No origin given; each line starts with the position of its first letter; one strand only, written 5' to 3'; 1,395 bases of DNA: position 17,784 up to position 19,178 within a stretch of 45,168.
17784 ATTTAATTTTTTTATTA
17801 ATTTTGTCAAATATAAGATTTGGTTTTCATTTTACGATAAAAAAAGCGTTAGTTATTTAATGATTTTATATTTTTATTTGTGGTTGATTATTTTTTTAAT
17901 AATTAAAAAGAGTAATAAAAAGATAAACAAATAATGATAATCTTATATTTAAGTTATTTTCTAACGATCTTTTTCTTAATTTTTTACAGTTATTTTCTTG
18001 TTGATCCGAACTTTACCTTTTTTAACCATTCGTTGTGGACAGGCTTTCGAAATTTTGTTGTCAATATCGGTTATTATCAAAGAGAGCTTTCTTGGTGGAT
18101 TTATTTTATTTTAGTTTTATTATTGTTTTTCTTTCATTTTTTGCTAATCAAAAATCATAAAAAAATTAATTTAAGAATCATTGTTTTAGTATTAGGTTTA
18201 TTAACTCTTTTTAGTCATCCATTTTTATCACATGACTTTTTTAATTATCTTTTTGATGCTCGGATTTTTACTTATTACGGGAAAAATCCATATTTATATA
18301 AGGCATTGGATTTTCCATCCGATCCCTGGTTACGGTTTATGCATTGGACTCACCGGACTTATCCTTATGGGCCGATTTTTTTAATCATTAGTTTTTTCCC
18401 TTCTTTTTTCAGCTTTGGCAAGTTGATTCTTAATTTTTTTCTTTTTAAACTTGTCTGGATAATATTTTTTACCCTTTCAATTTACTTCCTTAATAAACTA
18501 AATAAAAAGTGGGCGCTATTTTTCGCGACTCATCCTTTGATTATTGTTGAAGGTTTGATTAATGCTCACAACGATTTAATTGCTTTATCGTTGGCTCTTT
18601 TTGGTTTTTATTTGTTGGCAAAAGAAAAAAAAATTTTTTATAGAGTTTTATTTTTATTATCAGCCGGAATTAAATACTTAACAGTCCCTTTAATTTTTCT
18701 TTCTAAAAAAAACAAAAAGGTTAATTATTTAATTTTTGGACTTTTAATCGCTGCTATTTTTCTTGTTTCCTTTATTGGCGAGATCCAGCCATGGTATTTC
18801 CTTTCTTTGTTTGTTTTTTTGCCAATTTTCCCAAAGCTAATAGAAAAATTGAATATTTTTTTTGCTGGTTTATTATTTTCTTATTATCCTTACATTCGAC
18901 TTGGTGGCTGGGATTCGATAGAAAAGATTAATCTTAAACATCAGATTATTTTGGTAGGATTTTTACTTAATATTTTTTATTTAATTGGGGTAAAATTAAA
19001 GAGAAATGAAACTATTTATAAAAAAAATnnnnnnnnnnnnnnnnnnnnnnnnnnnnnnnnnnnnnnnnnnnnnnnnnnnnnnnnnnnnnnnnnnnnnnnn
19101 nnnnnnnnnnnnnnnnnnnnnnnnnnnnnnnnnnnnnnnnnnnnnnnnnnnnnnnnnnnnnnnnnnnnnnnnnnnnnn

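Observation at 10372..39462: A 29-kb island with 14 GT-C-type membrane glycosyltransferase genes: candidate extracytoplasmic glycan assembly line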

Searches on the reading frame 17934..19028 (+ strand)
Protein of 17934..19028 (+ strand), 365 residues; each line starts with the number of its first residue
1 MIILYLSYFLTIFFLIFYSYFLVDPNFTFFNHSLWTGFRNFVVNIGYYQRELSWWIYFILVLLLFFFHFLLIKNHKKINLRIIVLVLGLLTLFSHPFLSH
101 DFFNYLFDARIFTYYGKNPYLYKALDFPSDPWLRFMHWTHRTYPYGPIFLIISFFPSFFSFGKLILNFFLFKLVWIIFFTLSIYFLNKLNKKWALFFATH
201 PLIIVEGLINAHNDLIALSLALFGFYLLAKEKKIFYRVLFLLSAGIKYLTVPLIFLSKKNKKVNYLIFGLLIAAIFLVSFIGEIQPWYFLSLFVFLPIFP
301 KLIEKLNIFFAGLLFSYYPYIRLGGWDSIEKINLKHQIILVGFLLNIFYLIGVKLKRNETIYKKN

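Call 3: search_protein_families(library=pfam, proteins=[window:17934-19028:+], max_evalue=0.01)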
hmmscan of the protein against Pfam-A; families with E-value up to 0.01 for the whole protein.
window:17934-19028:+ (365 aa): 0 families

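Call 8: search_protein_families(library=pfam, proteins=[window:17934-19028:+], max_evalue=10)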
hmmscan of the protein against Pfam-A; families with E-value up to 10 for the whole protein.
window:17934-19028:+ (365 aa): 1 family
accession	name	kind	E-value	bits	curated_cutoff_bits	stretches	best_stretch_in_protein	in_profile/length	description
PF08906.16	T6SS_Tdi1_C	-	0.077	13.3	27.4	1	297-333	24-60/75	T6SS immunity protein Tdi1, C-terminal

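Call 9: search_protein_families(library=ncbifam, proteins=[window:17934-19028:+], max_evalue=1)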
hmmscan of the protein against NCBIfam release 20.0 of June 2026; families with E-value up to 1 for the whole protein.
window:17934-19028:+ (365 aa): 2 families
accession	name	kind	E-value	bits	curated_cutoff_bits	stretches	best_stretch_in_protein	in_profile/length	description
TIGR03459.1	crt_membr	equivalog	2.3e-09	36.7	439.4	1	72-243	69-248/470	alpha-(1->6)-mannopyranosyltransferase A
NF038066.1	MptB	equivalog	0.00019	20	40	1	91-283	149-327/553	polyprenol phosphomannose-dependent alpha 1,6 mannosyltransferase MptB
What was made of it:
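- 17934..19031 (+): g08, MptA/MptB-family GT-C (365 aa). Core gene. TIGR03459 at 2.3e-9 and MptB at 2e-4 (call 9).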

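Call 41: search_solved_structures(query=A4, max_evalue=1)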
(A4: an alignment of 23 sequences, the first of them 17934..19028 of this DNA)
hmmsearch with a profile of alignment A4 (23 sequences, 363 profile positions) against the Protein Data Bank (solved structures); distinct sequences matched with E-value up to 1: 0.

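Call 44: search_protein_families(library=pfam, alignment_id=A4, max_evalue=0.01)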
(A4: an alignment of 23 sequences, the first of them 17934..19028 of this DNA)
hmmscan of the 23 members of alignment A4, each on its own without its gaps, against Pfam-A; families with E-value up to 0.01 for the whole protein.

A. member 1, window:17934-19028:+ (365 aa): 0 families

B. families by the number of members that match (of 23 scanned): 1 family
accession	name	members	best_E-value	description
PF09594.16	GT87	1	2.8e-05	Glycosyltransferase family 87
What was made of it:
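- Tried and rejected: Only 1 of 23 hit PF09594 in the local Pfam copy (call 44).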
